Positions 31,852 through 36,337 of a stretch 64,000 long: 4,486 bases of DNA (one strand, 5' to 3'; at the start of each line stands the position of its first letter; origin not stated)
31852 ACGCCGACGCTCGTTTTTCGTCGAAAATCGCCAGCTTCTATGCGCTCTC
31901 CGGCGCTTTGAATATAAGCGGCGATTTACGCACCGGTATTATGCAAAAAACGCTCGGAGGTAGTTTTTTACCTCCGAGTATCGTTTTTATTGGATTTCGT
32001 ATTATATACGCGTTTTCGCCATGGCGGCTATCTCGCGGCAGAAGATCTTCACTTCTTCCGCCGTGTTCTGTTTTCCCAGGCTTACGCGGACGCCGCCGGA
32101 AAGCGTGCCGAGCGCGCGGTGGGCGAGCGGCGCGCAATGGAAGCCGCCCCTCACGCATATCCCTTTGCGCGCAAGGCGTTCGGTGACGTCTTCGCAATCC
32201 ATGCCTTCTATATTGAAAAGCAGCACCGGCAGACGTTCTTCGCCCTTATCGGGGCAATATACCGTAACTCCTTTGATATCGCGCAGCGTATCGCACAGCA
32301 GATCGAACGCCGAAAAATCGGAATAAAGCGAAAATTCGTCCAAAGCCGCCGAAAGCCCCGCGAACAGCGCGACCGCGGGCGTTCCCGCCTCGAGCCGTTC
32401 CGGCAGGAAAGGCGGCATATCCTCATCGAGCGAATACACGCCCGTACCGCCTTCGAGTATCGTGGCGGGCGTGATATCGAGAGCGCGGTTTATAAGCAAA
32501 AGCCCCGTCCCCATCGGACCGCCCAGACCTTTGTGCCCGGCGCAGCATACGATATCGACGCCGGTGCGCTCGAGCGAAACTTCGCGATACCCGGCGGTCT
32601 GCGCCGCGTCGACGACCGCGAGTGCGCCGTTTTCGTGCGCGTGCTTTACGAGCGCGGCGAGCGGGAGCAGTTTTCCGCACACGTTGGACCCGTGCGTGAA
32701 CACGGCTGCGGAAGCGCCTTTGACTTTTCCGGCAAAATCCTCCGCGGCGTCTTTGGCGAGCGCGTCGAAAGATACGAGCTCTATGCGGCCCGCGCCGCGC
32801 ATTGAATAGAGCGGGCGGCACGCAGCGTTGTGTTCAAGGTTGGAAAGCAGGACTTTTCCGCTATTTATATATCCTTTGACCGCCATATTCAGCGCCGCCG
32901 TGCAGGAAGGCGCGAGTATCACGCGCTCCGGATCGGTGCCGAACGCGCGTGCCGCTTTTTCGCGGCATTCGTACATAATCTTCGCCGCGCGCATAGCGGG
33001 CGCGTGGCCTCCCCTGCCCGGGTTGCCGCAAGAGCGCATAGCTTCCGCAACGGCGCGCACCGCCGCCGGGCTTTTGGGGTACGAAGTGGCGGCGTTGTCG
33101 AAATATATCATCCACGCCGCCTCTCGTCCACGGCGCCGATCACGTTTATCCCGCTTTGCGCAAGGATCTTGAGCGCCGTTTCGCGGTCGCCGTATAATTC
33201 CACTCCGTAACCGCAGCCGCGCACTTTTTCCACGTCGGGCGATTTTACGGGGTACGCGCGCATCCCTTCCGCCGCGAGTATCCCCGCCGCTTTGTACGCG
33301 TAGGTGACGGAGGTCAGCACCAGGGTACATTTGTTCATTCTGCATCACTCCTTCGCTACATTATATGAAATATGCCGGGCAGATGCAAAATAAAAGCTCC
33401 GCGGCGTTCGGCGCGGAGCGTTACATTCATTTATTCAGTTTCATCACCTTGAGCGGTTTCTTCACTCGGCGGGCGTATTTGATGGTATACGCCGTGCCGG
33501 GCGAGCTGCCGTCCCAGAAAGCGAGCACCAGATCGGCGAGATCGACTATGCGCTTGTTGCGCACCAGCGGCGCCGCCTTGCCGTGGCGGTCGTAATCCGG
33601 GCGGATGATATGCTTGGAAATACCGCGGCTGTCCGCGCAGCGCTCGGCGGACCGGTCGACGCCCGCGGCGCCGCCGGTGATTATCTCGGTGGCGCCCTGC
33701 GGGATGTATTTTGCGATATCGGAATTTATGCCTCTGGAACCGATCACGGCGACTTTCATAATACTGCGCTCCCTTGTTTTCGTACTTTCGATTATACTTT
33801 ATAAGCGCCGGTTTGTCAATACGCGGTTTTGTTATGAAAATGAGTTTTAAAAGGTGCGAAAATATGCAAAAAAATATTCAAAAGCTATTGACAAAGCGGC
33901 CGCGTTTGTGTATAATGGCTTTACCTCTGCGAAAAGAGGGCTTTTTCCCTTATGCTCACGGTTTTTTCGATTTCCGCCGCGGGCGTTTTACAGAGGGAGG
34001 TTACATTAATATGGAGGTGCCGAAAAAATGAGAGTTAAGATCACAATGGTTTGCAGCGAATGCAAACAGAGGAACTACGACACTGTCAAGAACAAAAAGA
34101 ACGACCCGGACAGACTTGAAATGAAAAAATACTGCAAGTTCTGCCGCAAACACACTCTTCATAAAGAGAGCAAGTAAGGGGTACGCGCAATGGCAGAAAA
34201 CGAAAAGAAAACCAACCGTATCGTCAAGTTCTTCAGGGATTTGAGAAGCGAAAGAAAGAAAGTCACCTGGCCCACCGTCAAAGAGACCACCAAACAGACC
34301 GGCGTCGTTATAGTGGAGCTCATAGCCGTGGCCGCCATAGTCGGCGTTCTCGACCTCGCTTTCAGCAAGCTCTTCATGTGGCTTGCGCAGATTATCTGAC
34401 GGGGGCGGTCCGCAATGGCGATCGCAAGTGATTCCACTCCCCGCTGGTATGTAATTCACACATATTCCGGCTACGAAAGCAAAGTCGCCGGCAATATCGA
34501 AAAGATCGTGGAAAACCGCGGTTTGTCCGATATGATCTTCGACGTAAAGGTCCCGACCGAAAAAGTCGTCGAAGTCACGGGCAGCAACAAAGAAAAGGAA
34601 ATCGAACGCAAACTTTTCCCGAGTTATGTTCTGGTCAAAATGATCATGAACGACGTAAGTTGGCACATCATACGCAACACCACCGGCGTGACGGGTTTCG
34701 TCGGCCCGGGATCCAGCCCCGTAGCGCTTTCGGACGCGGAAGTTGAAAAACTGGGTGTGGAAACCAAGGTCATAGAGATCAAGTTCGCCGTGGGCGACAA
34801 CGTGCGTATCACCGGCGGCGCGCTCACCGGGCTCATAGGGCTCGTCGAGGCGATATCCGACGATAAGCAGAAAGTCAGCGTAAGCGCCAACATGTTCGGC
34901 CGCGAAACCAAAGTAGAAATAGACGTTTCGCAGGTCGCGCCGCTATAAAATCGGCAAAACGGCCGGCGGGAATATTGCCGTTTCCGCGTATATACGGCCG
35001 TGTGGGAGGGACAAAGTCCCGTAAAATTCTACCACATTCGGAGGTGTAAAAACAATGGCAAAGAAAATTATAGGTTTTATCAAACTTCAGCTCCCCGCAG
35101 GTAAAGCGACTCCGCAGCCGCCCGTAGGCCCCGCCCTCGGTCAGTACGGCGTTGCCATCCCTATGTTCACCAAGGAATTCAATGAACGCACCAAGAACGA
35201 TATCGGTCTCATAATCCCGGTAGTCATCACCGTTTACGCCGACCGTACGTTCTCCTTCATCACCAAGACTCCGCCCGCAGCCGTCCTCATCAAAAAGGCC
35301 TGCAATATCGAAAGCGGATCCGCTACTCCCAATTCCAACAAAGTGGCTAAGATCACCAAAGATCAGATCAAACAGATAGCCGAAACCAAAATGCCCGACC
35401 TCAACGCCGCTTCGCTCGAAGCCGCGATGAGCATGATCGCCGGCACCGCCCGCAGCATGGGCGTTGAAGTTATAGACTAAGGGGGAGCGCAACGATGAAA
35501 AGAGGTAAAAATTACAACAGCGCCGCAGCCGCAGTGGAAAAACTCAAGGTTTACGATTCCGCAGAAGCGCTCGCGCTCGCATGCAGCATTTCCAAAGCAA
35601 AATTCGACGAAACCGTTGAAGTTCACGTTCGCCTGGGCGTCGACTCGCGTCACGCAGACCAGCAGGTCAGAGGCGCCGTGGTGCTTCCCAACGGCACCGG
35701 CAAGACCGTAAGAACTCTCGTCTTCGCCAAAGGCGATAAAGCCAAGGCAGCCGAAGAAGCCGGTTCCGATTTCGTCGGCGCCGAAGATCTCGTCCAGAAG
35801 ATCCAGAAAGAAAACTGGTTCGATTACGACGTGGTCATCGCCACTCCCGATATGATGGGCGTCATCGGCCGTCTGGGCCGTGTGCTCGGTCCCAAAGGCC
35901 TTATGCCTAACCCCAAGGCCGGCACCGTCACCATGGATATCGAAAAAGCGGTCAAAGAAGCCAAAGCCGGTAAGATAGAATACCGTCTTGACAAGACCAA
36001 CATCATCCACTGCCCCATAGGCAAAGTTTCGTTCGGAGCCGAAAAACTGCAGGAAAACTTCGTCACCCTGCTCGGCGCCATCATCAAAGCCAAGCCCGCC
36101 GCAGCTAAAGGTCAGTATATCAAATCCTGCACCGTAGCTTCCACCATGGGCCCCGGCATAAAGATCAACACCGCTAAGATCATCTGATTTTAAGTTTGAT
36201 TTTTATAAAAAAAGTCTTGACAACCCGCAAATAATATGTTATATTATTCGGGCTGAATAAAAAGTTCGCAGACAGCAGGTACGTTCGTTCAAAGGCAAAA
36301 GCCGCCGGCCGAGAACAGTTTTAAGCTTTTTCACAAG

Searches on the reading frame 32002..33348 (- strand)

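Call 85: search_protein_families(library=pfam, proteins=[window:32002-33348:-], max_evalue=0.00001)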
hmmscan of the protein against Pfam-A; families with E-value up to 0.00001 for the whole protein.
window:32002-33348:- (448 aa): 1 family
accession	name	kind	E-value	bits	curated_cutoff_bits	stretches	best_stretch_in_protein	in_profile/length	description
PF00266.25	Aminotran_5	-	5.6e-60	203.7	21.5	1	81-436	1-371/371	Aminotransferase class-V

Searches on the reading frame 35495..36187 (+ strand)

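Call 85: search_protein_families(library=pfam, proteins=[window:35495-36187:+], max_evalue=0.00001)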
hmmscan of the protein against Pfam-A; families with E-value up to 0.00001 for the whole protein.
window:35495-36187:+ (230 aa): 1 family
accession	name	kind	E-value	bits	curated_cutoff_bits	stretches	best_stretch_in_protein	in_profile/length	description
PF00687.26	Ribosomal_L1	-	3e-73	246.1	32.2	1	32-220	4-198/198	Ribosomal protein L1p/L10e family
